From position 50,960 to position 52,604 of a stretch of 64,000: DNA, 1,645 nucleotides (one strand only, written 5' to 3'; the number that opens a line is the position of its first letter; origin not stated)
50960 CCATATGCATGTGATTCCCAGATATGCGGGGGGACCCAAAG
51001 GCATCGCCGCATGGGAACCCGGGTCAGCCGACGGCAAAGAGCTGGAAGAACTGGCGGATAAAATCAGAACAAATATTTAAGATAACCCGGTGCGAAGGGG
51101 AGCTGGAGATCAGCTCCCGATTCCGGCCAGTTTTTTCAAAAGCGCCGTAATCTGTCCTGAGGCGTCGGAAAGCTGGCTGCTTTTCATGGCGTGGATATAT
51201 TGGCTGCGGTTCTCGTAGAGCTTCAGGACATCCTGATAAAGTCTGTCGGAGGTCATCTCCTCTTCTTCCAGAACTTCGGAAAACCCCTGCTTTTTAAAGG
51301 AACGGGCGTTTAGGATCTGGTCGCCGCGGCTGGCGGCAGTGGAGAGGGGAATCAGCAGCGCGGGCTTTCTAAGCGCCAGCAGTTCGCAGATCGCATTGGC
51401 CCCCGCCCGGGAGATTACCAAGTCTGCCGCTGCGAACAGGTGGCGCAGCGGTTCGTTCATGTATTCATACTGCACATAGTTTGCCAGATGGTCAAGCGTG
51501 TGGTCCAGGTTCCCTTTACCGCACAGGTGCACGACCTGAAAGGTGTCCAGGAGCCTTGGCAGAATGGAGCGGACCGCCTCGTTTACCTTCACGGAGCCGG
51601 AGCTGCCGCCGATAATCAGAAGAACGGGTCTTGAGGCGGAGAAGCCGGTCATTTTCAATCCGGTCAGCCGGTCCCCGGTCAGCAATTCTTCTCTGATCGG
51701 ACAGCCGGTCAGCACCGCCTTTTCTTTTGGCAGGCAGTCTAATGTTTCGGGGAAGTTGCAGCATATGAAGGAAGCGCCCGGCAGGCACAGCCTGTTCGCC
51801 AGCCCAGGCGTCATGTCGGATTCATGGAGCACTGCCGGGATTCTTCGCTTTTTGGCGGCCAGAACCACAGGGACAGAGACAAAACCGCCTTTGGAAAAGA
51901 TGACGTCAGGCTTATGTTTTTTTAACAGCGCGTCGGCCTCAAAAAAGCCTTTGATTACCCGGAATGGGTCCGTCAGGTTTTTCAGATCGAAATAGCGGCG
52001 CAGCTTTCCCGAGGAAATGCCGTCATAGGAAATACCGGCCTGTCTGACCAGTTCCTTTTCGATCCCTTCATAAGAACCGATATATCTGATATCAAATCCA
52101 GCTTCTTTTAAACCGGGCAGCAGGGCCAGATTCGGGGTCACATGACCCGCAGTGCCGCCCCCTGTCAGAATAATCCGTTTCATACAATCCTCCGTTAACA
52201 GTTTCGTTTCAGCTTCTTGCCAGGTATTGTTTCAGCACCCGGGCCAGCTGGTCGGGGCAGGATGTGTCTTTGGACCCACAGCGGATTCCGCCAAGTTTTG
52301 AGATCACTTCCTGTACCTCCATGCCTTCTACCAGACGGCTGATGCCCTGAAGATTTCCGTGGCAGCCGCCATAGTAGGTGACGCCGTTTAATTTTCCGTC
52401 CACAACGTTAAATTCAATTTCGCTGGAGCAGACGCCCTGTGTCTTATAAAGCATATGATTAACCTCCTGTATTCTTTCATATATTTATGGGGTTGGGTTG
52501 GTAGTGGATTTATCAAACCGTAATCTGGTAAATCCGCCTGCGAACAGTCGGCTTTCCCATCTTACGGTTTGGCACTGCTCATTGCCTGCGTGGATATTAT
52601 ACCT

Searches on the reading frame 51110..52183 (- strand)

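Call 9: search_protein_families(library=pfam, proteins=[window:51110-52183:-], max_evalue=0.01)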
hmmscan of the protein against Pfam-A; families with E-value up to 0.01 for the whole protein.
window:51110-52183:- (357 aa): 6 families
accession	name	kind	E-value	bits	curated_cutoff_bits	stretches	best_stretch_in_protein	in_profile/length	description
PF03033.26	Glyco_transf_28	-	2.2e-39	135.2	26.2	1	4-132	1-129/139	Glycosyltransferase family 28 N-terminal domain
PF04101.22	Glyco_tran_28_C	-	1.3e-33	116.8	22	1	187-338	1-156/166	Glycosyltransferase family 28 C-terminal domain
PF13579.12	Glyco_trans_4_4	-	0.00027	21.7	29.7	1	46-127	35-107/158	Glycosyl transferase 4-like domain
PF13528.12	Glyco_trans_1_3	-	0.00029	20.5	25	1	250-316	252-315/322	Glycosyl transferase family 1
PF13439.12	Glyco_transf_4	-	0.00061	20.3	28.5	1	21-120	11-102/170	Glycosyltransferase Family 4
PF00201.24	UDPGT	-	0.0053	16.1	19.5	1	229-338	319-421/499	UDP-glucoronosyl and UDP-glucosyl transferase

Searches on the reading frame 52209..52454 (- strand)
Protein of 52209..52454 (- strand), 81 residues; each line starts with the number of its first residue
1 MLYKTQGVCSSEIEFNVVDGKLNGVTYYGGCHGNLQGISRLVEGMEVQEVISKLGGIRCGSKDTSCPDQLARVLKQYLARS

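Call 9: search_protein_families(library=pfam, proteins=[window:52209-52454:-], max_evalue=0.01)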
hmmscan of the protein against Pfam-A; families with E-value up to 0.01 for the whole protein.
window:52209-52454:- (81 aa): 1 family
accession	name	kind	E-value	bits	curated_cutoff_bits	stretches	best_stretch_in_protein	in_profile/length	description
PF12637.14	TSCPD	-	8.7e-29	100.1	22.8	1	3-78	3-88/88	TSCPD domain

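Call 11: search_protein_families(library=ncbifam, proteins=[window:52209-52454:-], max_evalue=0.01)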
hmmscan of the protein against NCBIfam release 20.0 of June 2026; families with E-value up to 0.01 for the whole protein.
window:52209-52454:- (81 aa): 1 family
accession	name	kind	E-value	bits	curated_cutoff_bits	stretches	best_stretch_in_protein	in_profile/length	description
TIGR03905.1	TIGR03905_4_Cys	hypoth_equivalog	5.2e-34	116.5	67.7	1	3-77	3-77/78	TIGR03905 family TSCPD domain-containing protein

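Call 16: find_homologous_proteins(query=window:52209-52454:-, max_evalue=0.00001)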
Query window:52209-52454:- (81 aa): 7998 proteins with E <= 0.00001 among 8000 candidates; the best 120 are listed.
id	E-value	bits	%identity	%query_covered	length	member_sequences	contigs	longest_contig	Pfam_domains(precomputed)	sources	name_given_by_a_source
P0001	3.5e-45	169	96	100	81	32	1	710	PF12637.15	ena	-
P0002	1.7e-44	167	96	100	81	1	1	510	PF12637.15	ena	-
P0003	1.2e-34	135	79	99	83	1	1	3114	PF12637.15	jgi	-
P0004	2.9e-34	134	75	99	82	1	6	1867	PF12637.15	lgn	-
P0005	3.4e-34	134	77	98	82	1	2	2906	PF12637.15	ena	-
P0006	4.1e-34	134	75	99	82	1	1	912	PF12637.15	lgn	-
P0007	8.2e-34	133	77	98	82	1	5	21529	PF12637.15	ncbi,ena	-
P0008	2.9e-33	131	75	99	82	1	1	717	PF12637.15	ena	-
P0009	3.7e-33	131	76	96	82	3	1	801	PF12637.15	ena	-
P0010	8.3e-33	129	79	98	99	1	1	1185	PF12637.15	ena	-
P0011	9.7e-31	123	67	98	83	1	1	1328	PF12637.15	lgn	-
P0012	2.3e-30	122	74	90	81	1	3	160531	PF12637.15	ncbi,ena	-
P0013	2.9e-30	121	68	96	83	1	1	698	PF12637.15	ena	-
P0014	3.3e-30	121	68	100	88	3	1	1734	PF12637.15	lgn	-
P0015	3.9e-30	121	68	96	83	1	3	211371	PF12637.15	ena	-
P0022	7.6e-30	120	68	96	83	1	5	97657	PF12637.15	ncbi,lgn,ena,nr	ncbi:MAG: TIGR03905 family TSCPD domain-containing protein [Bacteroidales bacterium]|nr:TIGR03905 fa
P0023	8.0e-30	120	70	90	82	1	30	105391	PF12637.15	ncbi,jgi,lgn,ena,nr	ncbi:MAG: TIGR03905 family TSCPD domain-containing protein [Bacteroidales bacterium]|jgi:uncharacter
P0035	1.1e-29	120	72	93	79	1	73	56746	PF12637.15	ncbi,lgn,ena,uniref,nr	ncbi:MAG: TIGR03905 family TSCPD domain-containing protein [Spirochaetes bacterium]|uniref:ribonucle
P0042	1.2e-29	119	70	90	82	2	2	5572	PF12637.15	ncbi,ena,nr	ncbi:MAG: TIGR03905 family TSCPD domain-containing protein [Bacteroidales bacterium]|nr:TIGR03905 fa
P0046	1.3e-29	119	67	96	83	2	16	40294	PF12637.15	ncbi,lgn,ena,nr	ncbi:MAG: TIGR03905 family TSCPD domain-containing protein [Bacteroidales bacterium]|nr:TIGR03905 fa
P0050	1.4e-29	119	71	89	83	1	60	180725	PF12637.15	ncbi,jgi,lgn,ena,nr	ncbi:MAG: TIGR03905 family TSCPD domain-containing protein [Bacteroidales bacterium]|nr:TIGR03905 fa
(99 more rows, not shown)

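Call 35: find_encoding_contigs(protein=P0003, flank=3000, max_places=2)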
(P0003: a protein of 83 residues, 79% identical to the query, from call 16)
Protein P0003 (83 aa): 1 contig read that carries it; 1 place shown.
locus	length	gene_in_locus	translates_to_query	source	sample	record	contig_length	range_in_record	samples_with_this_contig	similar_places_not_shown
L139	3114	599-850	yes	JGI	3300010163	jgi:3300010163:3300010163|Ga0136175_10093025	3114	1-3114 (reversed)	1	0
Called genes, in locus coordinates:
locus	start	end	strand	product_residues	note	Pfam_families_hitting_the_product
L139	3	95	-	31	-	?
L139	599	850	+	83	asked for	PF12637:TSCPD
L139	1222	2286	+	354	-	PF03033:Glyco_transf_28, PF13528:Glyco_trans_1_3 (faint), PF04101:Glyco_tran_28_C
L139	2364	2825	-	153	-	PF11969:DcpS_C, PF01230:HIT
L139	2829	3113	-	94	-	?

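Call 72: find_encoding_contigs(protein=window:52209-52454:-, flank=1200, max_places=10)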
Protein window:52209-52454:- (81 aa): 24 contigs read that carry it; 10 places shown.
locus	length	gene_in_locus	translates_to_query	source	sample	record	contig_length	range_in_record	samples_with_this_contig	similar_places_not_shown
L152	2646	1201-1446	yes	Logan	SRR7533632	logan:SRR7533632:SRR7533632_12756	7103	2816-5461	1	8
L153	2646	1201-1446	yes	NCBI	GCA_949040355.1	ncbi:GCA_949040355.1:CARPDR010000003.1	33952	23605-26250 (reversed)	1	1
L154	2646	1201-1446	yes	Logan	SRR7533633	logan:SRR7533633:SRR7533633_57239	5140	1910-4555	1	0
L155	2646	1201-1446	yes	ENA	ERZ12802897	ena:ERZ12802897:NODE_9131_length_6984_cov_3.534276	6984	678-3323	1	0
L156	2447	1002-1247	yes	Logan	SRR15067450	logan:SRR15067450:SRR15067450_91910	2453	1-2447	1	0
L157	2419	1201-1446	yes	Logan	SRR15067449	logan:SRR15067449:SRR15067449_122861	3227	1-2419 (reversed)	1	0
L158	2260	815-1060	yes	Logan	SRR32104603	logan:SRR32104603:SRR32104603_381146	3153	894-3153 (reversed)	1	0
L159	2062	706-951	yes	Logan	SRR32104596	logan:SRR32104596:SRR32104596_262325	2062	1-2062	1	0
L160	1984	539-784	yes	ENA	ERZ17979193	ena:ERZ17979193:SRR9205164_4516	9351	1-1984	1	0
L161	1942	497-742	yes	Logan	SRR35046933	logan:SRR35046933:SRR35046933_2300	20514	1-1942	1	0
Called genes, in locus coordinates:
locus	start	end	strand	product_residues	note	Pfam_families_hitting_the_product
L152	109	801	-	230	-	PF01048:PNP_UDP_1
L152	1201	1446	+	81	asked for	PF12637:TSCPD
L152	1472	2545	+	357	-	PF03033:Glyco_transf_28, PF04101:Glyco_tran_28_C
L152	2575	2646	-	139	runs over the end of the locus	PF11969:DcpS_C, PF01230:HIT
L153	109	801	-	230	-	PF01048:PNP_UDP_1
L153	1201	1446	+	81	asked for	PF12637:TSCPD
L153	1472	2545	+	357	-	PF03033:Glyco_transf_28, PF04101:Glyco_tran_28_C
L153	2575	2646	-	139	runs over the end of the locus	PF11969:DcpS_C, PF01230:HIT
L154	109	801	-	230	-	PF01048:PNP_UDP_1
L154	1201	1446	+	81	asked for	PF12637:TSCPD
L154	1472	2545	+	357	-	PF03033:Glyco_transf_28, PF04101:Glyco_tran_28_C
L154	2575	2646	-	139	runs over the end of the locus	PF11969:DcpS_C, PF01230:HIT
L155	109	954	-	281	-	PF01048:PNP_UDP_1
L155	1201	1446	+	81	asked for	PF12637:TSCPD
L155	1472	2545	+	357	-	PF03033:Glyco_transf_28, PF04101:Glyco_tran_28_C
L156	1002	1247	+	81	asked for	PF12637:TSCPD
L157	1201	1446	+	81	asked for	PF12637:TSCPD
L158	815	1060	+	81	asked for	PF12637:TSCPD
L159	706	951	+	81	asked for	PF12637:TSCPD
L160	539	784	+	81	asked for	PF12637:TSCPD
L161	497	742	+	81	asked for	PF12637:TSCPD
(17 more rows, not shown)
